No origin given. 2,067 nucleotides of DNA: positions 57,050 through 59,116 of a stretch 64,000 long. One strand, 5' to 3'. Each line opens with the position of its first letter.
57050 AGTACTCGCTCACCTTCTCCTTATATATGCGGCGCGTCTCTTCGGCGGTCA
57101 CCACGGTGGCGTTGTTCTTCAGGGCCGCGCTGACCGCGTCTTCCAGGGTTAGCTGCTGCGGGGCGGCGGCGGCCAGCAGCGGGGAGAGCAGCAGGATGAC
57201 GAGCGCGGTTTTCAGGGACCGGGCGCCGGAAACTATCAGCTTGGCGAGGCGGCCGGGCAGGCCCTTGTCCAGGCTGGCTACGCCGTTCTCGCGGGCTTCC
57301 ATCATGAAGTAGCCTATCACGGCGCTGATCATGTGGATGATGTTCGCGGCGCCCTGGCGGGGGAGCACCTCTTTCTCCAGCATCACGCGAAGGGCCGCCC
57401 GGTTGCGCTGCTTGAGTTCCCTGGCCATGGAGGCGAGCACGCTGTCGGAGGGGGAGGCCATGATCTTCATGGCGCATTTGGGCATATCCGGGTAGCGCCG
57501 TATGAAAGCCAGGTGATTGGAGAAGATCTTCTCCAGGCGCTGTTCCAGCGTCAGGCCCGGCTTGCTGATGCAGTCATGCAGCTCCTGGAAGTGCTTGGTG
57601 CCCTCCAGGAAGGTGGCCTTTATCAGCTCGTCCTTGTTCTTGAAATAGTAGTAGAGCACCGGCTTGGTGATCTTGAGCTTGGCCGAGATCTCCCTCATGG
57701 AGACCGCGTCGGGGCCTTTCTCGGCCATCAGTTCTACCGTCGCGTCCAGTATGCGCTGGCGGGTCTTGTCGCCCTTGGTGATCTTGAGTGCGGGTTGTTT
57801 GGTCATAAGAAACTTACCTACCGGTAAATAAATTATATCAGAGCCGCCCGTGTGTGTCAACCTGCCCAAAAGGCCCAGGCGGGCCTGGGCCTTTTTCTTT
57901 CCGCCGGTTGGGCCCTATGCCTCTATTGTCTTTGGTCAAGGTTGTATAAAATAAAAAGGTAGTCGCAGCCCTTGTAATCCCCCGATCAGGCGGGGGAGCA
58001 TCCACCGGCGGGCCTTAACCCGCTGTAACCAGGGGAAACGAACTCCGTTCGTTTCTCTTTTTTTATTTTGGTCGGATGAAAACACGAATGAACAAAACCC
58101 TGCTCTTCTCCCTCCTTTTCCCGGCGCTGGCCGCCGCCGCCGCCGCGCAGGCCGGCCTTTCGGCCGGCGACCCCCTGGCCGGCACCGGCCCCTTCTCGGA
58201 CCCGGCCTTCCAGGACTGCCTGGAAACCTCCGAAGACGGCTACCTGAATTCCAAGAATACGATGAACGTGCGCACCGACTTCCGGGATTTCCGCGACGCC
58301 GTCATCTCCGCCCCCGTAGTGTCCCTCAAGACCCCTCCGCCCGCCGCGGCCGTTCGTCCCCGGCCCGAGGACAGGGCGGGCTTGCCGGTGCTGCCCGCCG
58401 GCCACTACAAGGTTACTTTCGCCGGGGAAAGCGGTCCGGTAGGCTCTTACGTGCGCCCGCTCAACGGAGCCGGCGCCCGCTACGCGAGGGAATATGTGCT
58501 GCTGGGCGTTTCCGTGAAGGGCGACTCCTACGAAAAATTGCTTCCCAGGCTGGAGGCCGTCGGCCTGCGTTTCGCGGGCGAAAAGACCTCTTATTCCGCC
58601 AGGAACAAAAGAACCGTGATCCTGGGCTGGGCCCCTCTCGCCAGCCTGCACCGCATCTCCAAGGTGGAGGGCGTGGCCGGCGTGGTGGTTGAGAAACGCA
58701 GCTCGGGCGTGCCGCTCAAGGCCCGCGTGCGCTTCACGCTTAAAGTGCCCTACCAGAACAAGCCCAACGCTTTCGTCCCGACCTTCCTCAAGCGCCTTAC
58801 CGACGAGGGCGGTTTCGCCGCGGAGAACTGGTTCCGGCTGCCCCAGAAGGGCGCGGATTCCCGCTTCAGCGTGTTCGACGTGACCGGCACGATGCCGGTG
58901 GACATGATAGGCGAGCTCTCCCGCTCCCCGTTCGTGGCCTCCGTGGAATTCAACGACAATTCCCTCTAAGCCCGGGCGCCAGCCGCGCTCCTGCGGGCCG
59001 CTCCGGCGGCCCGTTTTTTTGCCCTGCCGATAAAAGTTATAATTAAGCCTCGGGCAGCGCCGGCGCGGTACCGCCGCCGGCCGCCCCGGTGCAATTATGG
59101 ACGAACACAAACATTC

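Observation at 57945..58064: Purine-riboswitch-like leader with altered ligand-pocket bases upstream of an uncharacterised secreted protein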

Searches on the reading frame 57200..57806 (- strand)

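Call 7: search_protein_families(library=pfam, proteins=[window:57200-57806:-], max_evalue=0.1)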
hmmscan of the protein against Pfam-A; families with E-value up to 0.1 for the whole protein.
window:57200-57806:- (202 aa): 2 families
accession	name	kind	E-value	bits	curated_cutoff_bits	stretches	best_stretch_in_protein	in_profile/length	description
PF00440.29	TetR_N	-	1.5e-17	63.5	24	1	19-64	1-46/47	Bacterial regulatory proteins, tetR family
PF12840.13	HTH_20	-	0.0098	16.3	27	1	12-53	2-37/51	Helix-turn-helix domain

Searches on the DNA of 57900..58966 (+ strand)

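Call 10: search_rna_families(source=window, start=57900, end=58100, threshold=evalue, max_evalue=10, show_alignments=3)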
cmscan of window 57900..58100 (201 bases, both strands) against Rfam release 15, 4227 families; matches with E-value up to 10: 5.
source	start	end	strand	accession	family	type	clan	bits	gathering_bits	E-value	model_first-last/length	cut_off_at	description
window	57967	58037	+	RF03165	2dG-II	Cis-reg; riboswitch;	CL00123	74.5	60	7.9e-20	1-71/71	no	2dG-II purine riboswitch aptamer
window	58036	58086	+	RF02843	RefA5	Gene; antisense;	-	20.7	91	0.04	1-68/68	no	Enterococcus sRNA A5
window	57946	58062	+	RF02343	ar9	Gene; sRNA;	-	15.9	45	2.1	1-149/149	no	Alphaproteobacterial sRNA ar9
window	57962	58023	+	RF01321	CRISPR-DR8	Gene; CRISPR;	-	12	39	9.3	1-37/37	no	CRISPR RNA direct repeat element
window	58023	58091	+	RF02143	HYMAI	Gene; lncRNA;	-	11.7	80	2.3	172-241/241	no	Hydatidiform mole associated and imprinted conserved region 1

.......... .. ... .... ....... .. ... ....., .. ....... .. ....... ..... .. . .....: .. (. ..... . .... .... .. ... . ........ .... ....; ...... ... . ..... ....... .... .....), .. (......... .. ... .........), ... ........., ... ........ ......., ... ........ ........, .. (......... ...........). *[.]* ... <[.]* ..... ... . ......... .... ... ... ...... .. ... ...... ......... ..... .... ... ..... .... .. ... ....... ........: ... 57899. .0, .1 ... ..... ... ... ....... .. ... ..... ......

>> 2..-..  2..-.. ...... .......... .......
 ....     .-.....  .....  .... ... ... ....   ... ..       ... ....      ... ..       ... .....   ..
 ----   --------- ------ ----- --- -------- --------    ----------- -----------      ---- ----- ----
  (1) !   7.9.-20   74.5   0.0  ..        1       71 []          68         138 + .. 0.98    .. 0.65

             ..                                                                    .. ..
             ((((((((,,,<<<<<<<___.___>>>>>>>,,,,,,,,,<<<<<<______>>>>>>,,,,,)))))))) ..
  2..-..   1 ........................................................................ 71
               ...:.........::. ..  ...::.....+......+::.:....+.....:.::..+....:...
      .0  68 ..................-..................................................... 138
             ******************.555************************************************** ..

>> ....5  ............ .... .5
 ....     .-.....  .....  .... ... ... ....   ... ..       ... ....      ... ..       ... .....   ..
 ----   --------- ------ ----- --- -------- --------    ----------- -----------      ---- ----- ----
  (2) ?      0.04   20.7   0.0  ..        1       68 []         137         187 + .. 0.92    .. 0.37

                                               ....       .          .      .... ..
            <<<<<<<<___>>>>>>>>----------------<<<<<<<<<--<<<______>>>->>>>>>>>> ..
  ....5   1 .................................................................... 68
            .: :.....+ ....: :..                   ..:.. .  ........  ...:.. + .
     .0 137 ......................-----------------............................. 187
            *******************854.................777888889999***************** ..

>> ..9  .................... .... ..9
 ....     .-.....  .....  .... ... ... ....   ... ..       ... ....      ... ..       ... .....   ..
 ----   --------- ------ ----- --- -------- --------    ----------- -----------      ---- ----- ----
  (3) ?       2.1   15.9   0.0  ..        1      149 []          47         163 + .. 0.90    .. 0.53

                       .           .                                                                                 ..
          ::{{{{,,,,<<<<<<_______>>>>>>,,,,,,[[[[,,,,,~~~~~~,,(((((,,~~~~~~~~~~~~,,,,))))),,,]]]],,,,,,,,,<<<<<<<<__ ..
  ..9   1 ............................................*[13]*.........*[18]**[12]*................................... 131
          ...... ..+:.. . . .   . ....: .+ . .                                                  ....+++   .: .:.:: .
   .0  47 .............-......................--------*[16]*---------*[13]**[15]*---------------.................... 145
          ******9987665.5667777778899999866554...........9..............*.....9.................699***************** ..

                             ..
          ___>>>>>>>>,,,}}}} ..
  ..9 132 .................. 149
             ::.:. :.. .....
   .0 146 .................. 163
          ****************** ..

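Call 30: search_rna_families(sources=[L001, L002, L003, L004, L005, L006], threshold=gathering, show_alignments=4)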
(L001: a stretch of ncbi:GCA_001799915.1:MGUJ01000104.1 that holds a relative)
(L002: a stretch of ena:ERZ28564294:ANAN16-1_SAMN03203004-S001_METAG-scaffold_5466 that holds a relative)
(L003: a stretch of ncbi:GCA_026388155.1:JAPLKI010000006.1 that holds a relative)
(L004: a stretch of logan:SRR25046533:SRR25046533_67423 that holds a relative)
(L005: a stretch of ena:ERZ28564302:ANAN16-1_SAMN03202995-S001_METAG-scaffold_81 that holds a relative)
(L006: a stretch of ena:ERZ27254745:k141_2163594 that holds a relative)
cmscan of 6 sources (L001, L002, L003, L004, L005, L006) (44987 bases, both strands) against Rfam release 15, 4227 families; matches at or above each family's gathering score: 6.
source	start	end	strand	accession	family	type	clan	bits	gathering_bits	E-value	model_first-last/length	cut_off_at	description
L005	3878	3948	+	RF03165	2dG-II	Cis-reg; riboswitch;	CL00123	74.8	60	1.4e-17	1-71/71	no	2dG-II purine riboswitch aptamer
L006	3878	3948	+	RF03165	2dG-II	Cis-reg; riboswitch;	CL00123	74.8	60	1.4e-17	1-71/71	no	2dG-II purine riboswitch aptamer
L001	3818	3890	+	RF03165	2dG-II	Cis-reg; riboswitch;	CL00123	66.4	60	6.6e-15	1-71/71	no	2dG-II purine riboswitch aptamer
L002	3818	3890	+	RF03165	2dG-II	Cis-reg; riboswitch;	CL00123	66.4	60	6.6e-15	1-71/71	no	2dG-II purine riboswitch aptamer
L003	3875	3946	+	RF03165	2dG-II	Cis-reg; riboswitch;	CL00123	65.3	60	1.5e-14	1-71/71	no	2dG-II purine riboswitch aptamer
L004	2321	2392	+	RF03165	2dG-II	Cis-reg; riboswitch;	CL00123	65.3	60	1.5e-14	1-71/71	no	2dG-II purine riboswitch aptamer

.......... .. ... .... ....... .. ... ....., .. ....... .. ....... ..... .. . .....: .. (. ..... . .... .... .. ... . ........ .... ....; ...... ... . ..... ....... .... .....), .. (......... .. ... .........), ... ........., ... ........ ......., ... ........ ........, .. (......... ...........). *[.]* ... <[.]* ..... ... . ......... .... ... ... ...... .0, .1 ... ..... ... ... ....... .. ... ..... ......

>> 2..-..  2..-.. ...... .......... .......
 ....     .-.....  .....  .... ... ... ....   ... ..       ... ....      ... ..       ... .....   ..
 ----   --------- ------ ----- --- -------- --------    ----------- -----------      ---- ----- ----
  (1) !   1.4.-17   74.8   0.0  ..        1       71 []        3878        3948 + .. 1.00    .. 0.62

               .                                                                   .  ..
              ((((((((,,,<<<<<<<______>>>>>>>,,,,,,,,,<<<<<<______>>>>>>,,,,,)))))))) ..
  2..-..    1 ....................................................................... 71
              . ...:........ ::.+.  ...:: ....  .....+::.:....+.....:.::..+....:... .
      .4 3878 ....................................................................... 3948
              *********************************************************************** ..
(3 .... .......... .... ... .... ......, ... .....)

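Call 61: build_rna_model(alignment_id=A2, structure=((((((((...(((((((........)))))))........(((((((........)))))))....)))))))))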
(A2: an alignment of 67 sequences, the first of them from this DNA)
Model R1 built from alignment A2 (67 sequences, 75 columns); structure: as given.
model positions 71; base pairs 22; branch points 1; effective number of sequences 2.86; information 0.793 bits per position. Calibrated on 0.2 Mb of random sequence (short: E-values are rough).
structure used (alignment columns):
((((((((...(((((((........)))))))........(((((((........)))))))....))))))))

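Call 63: search_with_rna_model(model_id=R1, sources=[L126, L127, L128, L129, L130, L131, L132, L133, L134, L135, L136, L137, L138, L139, L140, L141, L142, L143, L144, L145, L146, L147, L148, L149, L150, L151, L152, L153, L154, L155, L156, L157, L158, L159, L160, L161, L162, L163, L164, L165, L166, L167, L168, L169, L170, L171, L172, L173, L174, L175, L176, L177, L178, L179, L180, L181, L182, L183], max_evalue=0.01)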
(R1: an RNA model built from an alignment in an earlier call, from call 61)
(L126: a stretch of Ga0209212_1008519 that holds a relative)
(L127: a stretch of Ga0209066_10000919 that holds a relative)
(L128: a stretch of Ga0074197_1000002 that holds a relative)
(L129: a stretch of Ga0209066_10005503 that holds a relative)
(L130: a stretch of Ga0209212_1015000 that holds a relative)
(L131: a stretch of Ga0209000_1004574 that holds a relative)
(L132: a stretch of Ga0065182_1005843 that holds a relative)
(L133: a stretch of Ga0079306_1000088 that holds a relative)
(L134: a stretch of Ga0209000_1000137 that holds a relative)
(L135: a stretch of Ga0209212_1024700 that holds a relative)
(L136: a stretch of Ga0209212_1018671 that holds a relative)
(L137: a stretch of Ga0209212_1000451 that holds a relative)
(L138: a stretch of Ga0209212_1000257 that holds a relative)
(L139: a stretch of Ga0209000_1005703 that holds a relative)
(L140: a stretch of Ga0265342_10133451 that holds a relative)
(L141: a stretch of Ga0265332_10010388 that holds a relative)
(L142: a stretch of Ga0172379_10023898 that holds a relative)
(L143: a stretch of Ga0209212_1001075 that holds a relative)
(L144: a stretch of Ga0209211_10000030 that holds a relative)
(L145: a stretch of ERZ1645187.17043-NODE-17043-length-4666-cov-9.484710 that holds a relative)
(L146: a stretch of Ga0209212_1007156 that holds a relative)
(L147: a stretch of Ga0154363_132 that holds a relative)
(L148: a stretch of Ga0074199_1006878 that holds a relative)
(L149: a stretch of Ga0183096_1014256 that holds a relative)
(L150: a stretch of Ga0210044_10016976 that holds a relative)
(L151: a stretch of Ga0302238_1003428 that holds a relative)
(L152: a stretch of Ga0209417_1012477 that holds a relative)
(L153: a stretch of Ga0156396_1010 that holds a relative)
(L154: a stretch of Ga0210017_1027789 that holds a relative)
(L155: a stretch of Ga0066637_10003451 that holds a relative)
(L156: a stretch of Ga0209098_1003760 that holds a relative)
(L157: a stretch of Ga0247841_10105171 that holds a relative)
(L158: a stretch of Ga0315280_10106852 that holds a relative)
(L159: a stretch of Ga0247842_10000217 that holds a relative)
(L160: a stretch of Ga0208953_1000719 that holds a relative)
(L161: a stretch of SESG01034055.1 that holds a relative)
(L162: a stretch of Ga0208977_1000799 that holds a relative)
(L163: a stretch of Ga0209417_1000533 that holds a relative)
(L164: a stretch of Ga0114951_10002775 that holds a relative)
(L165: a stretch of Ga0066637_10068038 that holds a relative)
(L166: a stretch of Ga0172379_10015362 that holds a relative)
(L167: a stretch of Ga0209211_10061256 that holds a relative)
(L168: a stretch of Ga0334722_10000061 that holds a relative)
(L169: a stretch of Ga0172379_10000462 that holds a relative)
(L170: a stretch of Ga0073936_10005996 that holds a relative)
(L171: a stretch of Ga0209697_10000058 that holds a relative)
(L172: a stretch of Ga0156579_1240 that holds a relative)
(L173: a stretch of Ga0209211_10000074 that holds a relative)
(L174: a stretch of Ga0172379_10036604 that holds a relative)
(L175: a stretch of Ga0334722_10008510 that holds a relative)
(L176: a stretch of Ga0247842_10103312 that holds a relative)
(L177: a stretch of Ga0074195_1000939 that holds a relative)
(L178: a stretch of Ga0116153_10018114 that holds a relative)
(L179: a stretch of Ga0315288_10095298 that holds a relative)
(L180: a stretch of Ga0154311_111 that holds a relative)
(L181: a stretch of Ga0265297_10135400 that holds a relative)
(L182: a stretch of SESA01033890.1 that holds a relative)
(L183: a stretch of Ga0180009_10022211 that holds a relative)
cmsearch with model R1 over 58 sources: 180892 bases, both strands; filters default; matches with E-value up to 0.01: 49.
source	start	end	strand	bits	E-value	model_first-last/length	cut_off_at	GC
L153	1264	1334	+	87.5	4.5e-21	1-71/71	no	0.65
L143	1300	1370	+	87.3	4.9e-21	1-71/71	no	0.62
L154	637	707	+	87.2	5.1e-21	1-71/71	no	0.63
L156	1264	1334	+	87.2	5.3e-21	1-71/71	no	0.63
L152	1257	1327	+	86.8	6.7e-21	1-71/71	no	0.63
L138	231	301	+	86.8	6.8e-21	1-71/71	no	0.65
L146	1298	1368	+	86.4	8.8e-21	1-71/71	no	0.65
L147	158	228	+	86.4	8.8e-21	1-71/71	no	0.65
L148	1316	1386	+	86.4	8.8e-21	1-71/71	no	0.65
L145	1329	1399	+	85.5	1.5e-20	1-71/71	no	0.66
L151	1381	1451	+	85.3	1.7e-20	1-71/71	no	0.66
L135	1334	1404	+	84.8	2.4e-20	1-71/71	no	0.59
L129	1392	1462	+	84.7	2.6e-20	1-71/71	no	0.63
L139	1391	1461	+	84.5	2.8e-20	1-71/71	no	0.62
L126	1379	1449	+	84.2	3.6e-20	1-71/71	no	0.65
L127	77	147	+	84.2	3.6e-20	1-71/71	no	0.65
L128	1393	1463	+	84.2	3.6e-20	1-71/71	no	0.65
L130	1289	1359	+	84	3.9e-20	1-71/71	no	0.59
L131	1289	1359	+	84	3.9e-20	1-71/71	no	0.59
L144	1381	1451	+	82.8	8.3e-20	1-71/71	no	0.62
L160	1377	1449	+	81.4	2.1e-19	1-71/71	no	0.59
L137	1295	1365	+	81.2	2.3e-19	1-71/71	no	0.62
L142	1155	1225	+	81.1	2.5e-19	1-71/71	no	0.61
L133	1266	1337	+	80.4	3.9e-19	1-71/71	no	0.54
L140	355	427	+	80.3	4e-19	1-71/71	no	0.63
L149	1380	1450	+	80.3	4.1e-19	1-71/71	no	0.66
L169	226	297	+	80.2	4.3e-19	1-71/71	no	0.64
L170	1333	1405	+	79.8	5.8e-19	1-71/71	no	0.59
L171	1333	1405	+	79.8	5.8e-19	1-71/71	no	0.59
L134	1393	1462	+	79.1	8.5e-19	1-71/71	no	0.64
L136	1314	1385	+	79.1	8.6e-19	1-71/71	no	0.56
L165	543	615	+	79.1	8.7e-19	1-71/71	no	0.59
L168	1377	1449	+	79.1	8.7e-19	1-71/71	no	0.59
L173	1214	1286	+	78.4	1.3e-18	1-71/71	no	0.59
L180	1214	1286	+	78.4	1.3e-18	1-71/71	no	0.59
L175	1210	1282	+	78.4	1.4e-18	1-71/71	no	0.59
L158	844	916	+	78.3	1.5e-18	1-71/71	no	0.53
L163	1327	1399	+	78.3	1.5e-18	1-71/71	no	0.53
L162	1377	1449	+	76.9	3.4e-18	1-71/71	no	0.58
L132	1384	1454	+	76.8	3.8e-18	1-71/71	no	0.58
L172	210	282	+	76.6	4.2e-18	1-71/71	no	0.59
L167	1367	1439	+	76.6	4.2e-18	1-71/71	no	0.56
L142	2723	2793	+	75.6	7.7e-18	1-71/71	no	0.52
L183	1346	1418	+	73.3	3.4e-17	1-71/71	no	0.59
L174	1325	1398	+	72.3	6.4e-17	1-71/71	no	0.58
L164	1302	1373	+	67.1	1.7e-15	1-71/71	no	0.57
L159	1341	1412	+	65.8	3.8e-15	1-71/71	no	0.6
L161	1139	1210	+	65.8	3.8e-15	1-71/71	no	0.6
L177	1362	1433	+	61.5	5.6e-14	1-71/71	no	0.56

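Call 64: search_with_rna_model(model_id=R1, sources=[L126, L127, L128, L129, L130, L131, L132, L133, L134, L135, L136, L137, L138, L139, L140, L142, L143, L144, L145, L146, L147, L148, L149, L151, L152, L153, L154, L156, L158, L159, L160, L161, L162, L163, L164, L165, L167, L168, L169, L170, L171, L172, L173, L174, L175, L177, L180, L183], max_evalue=0.01, make_alignment=true)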
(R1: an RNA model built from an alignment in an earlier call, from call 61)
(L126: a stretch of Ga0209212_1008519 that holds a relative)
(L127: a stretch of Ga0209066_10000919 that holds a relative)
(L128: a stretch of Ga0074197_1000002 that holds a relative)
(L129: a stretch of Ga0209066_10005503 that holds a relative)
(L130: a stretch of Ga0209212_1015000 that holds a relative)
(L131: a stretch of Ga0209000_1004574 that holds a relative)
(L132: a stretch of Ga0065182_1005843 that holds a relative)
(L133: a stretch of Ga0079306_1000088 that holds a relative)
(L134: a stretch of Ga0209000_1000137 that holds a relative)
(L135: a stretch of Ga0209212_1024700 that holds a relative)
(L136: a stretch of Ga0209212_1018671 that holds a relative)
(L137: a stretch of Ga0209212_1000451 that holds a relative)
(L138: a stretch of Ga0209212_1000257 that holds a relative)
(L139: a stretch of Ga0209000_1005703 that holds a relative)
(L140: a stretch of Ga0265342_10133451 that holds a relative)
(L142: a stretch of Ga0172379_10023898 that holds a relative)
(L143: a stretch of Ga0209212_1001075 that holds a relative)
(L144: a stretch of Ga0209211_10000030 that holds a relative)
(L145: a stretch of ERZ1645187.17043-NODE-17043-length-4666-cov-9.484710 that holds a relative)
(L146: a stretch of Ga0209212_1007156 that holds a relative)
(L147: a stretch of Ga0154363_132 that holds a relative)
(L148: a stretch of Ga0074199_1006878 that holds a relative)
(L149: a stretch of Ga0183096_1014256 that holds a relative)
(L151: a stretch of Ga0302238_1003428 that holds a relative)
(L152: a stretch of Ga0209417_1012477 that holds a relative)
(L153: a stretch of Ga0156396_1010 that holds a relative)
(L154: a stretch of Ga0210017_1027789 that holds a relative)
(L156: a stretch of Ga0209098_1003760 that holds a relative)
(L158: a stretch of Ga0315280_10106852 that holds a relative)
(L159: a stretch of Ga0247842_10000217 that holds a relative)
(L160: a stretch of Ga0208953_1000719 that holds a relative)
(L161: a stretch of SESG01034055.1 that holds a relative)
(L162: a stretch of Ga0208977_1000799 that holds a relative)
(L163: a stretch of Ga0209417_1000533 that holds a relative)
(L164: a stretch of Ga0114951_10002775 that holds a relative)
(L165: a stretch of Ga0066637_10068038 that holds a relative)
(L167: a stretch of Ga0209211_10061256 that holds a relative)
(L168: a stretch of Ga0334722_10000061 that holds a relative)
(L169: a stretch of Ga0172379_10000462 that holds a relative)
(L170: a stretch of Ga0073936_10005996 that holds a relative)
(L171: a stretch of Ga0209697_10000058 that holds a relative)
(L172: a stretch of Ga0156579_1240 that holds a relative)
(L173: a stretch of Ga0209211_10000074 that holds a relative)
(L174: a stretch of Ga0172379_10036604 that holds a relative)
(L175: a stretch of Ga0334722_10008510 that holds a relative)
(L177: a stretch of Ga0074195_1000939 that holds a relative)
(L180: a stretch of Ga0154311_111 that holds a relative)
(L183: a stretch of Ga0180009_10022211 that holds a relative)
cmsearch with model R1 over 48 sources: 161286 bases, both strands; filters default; matches with E-value up to 0.01: 49.
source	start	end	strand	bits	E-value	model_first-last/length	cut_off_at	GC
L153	1264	1334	+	87.5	4e-21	1-71/71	no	0.65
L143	1300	1370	+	87.3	4.4e-21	1-71/71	no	0.62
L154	637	707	+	87.2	4.6e-21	1-71/71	no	0.63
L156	1264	1334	+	87.2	4.7e-21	1-71/71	no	0.63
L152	1257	1327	+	86.8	6e-21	1-71/71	no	0.63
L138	231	301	+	86.8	6.1e-21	1-71/71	no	0.65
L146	1298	1368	+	86.4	7.8e-21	1-71/71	no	0.65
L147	158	228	+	86.4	7.8e-21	1-71/71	no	0.65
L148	1316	1386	+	86.4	7.8e-21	1-71/71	no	0.65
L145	1329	1399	+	85.5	1.4e-20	1-71/71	no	0.66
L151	1381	1451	+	85.3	1.6e-20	1-71/71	no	0.66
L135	1334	1404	+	84.8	2.1e-20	1-71/71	no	0.59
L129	1392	1462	+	84.7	2.3e-20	1-71/71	no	0.63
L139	1391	1461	+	84.5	2.5e-20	1-71/71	no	0.62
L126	1379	1449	+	84.2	3.2e-20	1-71/71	no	0.65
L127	77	147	+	84.2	3.2e-20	1-71/71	no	0.65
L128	1393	1463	+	84.2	3.2e-20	1-71/71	no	0.65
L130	1289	1359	+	84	3.5e-20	1-71/71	no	0.59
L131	1289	1359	+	84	3.5e-20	1-71/71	no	0.59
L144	1381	1451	+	82.8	7.4e-20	1-71/71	no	0.62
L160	1377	1449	+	81.4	1.9e-19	1-71/71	no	0.59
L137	1295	1365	+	81.2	2e-19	1-71/71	no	0.62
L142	1155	1225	+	81.1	2.3e-19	1-71/71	no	0.61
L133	1266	1337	+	80.4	3.5e-19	1-71/71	no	0.54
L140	355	427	+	80.3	3.6e-19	1-71/71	no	0.63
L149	1380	1450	+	80.3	3.6e-19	1-71/71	no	0.66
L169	226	297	+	80.2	3.8e-19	1-71/71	no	0.64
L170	1333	1405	+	79.8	5.1e-19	1-71/71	no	0.59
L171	1333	1405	+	79.8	5.1e-19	1-71/71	no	0.59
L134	1393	1462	+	79.1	7.6e-19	1-71/71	no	0.64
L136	1314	1385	+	79.1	7.7e-19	1-71/71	no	0.56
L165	543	615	+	79.1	7.7e-19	1-71/71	no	0.59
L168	1377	1449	+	79.1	7.7e-19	1-71/71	no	0.59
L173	1214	1286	+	78.4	1.2e-18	1-71/71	no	0.59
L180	1214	1286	+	78.4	1.2e-18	1-71/71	no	0.59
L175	1210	1282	+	78.4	1.2e-18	1-71/71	no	0.59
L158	844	916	+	78.3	1.3e-18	1-71/71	no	0.53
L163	1327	1399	+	78.3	1.3e-18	1-71/71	no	0.53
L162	1377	1449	+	76.9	3.1e-18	1-71/71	no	0.58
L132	1384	1454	+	76.8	3.4e-18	1-71/71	no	0.58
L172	210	282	+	76.6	3.7e-18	1-71/71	no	0.59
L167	1367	1439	+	76.6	3.7e-18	1-71/71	no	0.56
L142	2723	2793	+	75.6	6.9e-18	1-71/71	no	0.52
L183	1346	1418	+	73.3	3e-17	1-71/71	no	0.59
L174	1325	1398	+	72.3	5.7e-17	1-71/71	no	0.58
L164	1302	1373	+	67.1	1.5e-15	1-71/71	no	0.57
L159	1341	1412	+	65.8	3.3e-15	1-71/71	no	0.6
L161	1139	1210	+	65.8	3.3e-15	1-71/71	no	0.6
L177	1362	1433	+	61.5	5e-14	1-71/71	no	0.56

Alignment A3: 49 matches aligned to the model, 77 columns, each read 5' to 3' on its own strand. Consensus structure (alignment columns), stored with it:
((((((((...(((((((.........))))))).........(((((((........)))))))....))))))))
